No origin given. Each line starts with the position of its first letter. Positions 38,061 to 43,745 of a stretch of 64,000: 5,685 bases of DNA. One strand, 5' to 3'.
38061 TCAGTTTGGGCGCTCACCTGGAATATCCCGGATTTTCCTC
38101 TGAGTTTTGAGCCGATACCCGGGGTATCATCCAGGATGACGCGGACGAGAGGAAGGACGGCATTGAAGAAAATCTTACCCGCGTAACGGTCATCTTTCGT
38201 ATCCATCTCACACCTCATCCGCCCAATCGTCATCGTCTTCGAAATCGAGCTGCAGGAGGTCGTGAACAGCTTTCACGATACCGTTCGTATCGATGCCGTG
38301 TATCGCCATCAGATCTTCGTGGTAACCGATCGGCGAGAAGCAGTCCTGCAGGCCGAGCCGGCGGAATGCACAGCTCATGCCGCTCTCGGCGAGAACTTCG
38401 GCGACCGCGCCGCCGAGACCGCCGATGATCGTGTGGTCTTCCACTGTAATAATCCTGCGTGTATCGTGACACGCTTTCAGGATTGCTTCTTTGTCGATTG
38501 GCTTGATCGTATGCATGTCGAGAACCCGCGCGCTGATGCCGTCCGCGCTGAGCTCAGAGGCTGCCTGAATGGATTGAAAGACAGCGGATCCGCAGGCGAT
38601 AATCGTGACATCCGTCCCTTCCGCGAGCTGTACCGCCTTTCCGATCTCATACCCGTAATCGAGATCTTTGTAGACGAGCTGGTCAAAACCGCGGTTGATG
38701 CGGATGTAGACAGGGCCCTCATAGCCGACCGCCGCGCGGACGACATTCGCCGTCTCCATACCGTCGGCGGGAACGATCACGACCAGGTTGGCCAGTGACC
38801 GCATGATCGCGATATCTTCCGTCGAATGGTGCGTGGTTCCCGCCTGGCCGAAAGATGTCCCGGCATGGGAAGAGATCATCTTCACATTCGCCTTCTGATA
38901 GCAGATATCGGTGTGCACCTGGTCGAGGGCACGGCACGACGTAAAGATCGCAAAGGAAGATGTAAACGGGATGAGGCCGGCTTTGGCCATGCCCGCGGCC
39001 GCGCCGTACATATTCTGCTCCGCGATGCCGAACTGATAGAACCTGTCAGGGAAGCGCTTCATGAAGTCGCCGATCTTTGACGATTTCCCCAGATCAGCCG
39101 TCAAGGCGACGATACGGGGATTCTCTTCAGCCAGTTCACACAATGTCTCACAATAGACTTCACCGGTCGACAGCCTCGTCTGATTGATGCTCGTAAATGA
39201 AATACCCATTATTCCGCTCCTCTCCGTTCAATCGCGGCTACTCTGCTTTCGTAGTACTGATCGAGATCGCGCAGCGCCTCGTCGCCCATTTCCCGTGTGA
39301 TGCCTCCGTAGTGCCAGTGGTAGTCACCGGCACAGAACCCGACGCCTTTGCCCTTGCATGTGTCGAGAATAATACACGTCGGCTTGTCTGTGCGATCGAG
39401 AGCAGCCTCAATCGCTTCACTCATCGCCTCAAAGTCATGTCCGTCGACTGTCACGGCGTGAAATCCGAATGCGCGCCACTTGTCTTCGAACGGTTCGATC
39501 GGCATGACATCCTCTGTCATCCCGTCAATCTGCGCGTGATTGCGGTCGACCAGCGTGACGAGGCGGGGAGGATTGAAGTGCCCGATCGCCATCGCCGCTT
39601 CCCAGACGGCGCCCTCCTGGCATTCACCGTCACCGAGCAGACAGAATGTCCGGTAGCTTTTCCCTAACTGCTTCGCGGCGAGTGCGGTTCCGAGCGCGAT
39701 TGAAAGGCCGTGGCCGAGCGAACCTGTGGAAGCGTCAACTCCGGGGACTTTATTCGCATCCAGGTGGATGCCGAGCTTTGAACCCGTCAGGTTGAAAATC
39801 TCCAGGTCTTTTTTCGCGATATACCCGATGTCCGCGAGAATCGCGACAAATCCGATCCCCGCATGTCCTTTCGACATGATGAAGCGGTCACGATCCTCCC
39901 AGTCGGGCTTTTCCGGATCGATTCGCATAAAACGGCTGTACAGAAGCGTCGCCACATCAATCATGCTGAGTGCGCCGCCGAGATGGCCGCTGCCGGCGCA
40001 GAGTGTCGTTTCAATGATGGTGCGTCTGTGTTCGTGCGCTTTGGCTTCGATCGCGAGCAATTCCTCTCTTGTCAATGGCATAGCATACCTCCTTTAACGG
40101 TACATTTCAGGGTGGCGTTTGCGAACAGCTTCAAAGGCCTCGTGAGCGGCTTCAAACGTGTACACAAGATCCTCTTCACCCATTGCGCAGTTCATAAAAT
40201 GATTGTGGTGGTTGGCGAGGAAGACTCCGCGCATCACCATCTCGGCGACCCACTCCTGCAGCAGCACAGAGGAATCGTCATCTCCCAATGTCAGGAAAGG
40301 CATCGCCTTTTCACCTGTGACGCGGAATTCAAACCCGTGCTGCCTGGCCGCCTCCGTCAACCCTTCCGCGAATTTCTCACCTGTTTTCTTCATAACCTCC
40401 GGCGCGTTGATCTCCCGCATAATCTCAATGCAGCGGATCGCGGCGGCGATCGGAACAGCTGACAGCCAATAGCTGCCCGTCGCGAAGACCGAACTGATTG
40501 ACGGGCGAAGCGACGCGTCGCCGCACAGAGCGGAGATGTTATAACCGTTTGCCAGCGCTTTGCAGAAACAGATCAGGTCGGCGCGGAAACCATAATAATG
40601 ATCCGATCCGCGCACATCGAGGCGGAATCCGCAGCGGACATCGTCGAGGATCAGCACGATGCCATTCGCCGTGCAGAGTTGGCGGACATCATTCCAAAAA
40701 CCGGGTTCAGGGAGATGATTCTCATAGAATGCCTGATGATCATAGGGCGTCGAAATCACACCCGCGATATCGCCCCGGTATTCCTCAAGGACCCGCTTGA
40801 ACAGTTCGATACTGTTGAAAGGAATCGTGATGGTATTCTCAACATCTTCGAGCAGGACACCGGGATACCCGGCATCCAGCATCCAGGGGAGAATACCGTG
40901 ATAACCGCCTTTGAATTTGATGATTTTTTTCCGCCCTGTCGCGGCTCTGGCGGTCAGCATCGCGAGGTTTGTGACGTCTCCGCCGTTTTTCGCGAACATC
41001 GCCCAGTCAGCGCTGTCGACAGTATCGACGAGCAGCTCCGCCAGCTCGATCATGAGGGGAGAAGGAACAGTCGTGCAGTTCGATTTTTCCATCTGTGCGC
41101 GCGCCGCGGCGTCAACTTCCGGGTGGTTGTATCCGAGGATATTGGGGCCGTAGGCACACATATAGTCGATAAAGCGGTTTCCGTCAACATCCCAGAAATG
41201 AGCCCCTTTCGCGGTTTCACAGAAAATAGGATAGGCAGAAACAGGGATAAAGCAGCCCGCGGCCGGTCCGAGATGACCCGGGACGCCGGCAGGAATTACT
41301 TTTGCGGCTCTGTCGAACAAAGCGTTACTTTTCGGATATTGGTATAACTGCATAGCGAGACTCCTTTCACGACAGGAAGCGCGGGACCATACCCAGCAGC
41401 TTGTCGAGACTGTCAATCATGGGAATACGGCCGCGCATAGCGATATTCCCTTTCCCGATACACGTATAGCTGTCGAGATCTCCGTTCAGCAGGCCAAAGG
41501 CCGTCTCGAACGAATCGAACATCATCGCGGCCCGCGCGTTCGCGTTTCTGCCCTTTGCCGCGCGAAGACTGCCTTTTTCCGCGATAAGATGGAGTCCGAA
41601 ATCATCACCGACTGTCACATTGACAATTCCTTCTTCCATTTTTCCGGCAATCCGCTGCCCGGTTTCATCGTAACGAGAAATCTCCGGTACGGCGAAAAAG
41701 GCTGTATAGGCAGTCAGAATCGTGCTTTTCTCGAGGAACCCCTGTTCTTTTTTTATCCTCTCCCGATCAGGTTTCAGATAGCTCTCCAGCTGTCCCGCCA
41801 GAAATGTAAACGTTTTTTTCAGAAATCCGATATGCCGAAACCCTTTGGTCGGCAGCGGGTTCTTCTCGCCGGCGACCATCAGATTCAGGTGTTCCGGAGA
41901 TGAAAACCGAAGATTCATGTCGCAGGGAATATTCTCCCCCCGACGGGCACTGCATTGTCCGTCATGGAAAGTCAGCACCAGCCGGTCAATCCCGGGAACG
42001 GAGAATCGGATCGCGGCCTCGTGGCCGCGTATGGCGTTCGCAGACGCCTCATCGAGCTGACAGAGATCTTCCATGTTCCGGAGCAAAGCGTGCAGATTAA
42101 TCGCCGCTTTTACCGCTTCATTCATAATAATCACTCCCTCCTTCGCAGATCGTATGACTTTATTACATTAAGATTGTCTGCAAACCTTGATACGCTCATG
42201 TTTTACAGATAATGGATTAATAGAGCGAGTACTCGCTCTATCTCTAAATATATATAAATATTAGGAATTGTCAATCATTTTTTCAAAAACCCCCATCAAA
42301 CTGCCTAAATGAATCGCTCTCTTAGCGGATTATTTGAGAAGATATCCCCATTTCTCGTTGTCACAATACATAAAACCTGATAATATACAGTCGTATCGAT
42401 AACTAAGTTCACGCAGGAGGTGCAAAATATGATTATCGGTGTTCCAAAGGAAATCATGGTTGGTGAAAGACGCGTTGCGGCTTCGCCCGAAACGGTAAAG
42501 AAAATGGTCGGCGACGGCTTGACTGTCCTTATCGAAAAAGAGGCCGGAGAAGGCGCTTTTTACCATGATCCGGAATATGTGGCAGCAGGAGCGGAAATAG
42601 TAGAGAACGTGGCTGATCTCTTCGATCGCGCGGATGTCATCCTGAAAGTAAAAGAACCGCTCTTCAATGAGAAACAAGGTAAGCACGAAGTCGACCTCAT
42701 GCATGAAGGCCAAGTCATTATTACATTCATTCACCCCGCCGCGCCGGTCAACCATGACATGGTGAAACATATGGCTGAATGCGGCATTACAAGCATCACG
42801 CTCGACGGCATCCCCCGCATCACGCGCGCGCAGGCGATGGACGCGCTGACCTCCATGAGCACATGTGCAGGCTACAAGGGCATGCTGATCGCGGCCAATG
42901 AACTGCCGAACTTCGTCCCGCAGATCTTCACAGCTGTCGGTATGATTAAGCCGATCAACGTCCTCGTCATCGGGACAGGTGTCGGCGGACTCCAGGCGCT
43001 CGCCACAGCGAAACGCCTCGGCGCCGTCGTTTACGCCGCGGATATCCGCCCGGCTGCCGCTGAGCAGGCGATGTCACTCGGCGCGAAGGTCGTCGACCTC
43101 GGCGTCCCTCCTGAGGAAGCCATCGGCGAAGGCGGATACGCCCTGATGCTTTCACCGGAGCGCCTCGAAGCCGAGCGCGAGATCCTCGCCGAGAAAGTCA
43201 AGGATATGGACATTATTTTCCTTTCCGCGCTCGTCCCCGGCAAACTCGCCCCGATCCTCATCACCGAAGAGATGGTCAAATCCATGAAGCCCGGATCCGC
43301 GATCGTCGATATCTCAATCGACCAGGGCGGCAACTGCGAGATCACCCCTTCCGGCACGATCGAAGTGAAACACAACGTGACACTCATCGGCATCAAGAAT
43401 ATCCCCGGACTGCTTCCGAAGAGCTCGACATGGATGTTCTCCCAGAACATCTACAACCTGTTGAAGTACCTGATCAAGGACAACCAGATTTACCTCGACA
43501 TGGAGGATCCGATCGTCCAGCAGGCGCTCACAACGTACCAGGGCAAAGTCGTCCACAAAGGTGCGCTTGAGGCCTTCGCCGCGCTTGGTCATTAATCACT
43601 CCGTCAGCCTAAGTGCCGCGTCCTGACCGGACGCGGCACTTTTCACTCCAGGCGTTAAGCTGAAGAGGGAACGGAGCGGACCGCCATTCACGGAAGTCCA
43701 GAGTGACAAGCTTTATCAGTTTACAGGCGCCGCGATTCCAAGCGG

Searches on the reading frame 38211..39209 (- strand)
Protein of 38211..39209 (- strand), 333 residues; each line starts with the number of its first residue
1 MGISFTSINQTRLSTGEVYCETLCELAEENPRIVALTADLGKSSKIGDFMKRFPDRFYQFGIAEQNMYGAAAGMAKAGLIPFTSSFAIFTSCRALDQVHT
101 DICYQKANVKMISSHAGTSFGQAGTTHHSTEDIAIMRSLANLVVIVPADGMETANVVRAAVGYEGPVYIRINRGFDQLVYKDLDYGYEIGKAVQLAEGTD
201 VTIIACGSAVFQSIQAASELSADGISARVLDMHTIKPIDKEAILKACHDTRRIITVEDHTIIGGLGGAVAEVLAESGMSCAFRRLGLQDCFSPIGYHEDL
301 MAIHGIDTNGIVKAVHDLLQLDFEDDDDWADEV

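Call 48: search_protein_families(library=pfam, proteins=[window:38211-39209:-], max_evalue=0.00001)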
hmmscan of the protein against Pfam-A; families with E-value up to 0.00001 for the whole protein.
window:38211-39209:- (333 aa): 2 families
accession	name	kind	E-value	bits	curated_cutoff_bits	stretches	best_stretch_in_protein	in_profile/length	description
PF02779.29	Transket_pyr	-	1.3e-39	136.1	27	1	13-173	3-169/174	Transketolase, pyrimidine binding domain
PF02780.25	Transketolase_C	-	7.8e-32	110.2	25.9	1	190-311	1-124/124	Transketolase, C-terminal domain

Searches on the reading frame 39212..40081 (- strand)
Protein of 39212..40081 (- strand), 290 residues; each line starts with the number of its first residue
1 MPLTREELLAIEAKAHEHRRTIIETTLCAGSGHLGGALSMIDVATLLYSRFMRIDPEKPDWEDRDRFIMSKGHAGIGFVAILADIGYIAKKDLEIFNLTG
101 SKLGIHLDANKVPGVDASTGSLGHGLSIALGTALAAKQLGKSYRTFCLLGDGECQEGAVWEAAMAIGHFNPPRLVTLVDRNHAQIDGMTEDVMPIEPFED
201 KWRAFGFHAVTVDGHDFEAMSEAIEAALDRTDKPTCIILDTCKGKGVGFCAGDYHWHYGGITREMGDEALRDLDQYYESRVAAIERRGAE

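Call 48: search_protein_families(library=pfam, proteins=[window:39212-40081:-], max_evalue=0.00001)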
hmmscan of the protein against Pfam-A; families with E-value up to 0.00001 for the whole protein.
window:39212-40081:- (290 aa): 5 families
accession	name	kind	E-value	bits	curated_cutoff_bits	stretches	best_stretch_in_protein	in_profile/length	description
PF00456.26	Transketolase_N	-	3.2e-45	155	22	1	24-257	15-259/334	Transketolase, thiamine diphosphate binding domain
PF00676.26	E1_dh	-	1.6e-10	40.9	22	1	117-233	98-213/300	Dehydrogenase E1 component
PF13292.11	DXP_synthase_N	-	2.7e-09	37.1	21.2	0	122-181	113-172/274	1-deoxy-D-xylulose-5-phosphate synthase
PF09364.15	XFP_N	-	5.2e-06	26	23.7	1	103-231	124-251/364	XFP N-terminal domain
PF02775.26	TPP_enzyme_C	-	8.4e-06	26.1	21.9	0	118-237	26-149/151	Thiamine pyrophosphate enzyme, C-terminal TPP binding domain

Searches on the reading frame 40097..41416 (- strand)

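Call 48: search_protein_families(library=pfam, proteins=[window:40097-41416:-], max_evalue=0.00001)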
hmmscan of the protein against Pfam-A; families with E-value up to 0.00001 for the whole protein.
window:40097-41416:- (440 aa): 1 family
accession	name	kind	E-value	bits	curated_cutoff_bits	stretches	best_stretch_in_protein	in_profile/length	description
PF00202.27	Aminotran_3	-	3.7e-39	135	30.5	1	62-410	9-381/403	Aminotransferase class-III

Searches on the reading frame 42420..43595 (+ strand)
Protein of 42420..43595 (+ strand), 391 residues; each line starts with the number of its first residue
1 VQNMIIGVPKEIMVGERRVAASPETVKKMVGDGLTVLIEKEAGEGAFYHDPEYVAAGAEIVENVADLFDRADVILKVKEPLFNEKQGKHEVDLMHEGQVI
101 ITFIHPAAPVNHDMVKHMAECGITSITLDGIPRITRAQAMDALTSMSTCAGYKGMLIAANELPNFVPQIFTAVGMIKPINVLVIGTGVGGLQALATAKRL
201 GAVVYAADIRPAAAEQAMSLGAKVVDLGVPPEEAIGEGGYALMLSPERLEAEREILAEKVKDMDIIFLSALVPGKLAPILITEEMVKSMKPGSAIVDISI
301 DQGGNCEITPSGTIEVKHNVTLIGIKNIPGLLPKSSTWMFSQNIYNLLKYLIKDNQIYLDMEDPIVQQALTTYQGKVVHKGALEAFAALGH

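Call 4: search_protein_families(library=pfam, proteins=[window:42420-43595:+], max_evalue=0.01)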
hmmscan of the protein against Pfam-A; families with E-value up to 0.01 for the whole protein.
window:42420-43595:+ (391 aa): 4 families
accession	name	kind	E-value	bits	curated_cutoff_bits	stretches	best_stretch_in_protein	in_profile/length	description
PF01262.27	AlaDh_PNT_C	-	9.5e-59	198.8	23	1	156-380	3-214/214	Alanine dehydrogenase/PNT, C-terminal domain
PF05222.21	AlaDh_PNT_N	-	6.7e-43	146.6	30.4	1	7-150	1-136/136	Alanine dehydrogenase/PNT, N-terminal domain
PF02826.25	2-Hacid_dh_C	-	0.0029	17.4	25.1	0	180-227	38-85/178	D-isomer specific 2-hydroxyacid dehydrogenase, NAD binding domain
PF00107.32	ADH_zinc_N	-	0.0079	16.6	31.8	0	190-225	3-38/129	Zinc-binding dehydrogenase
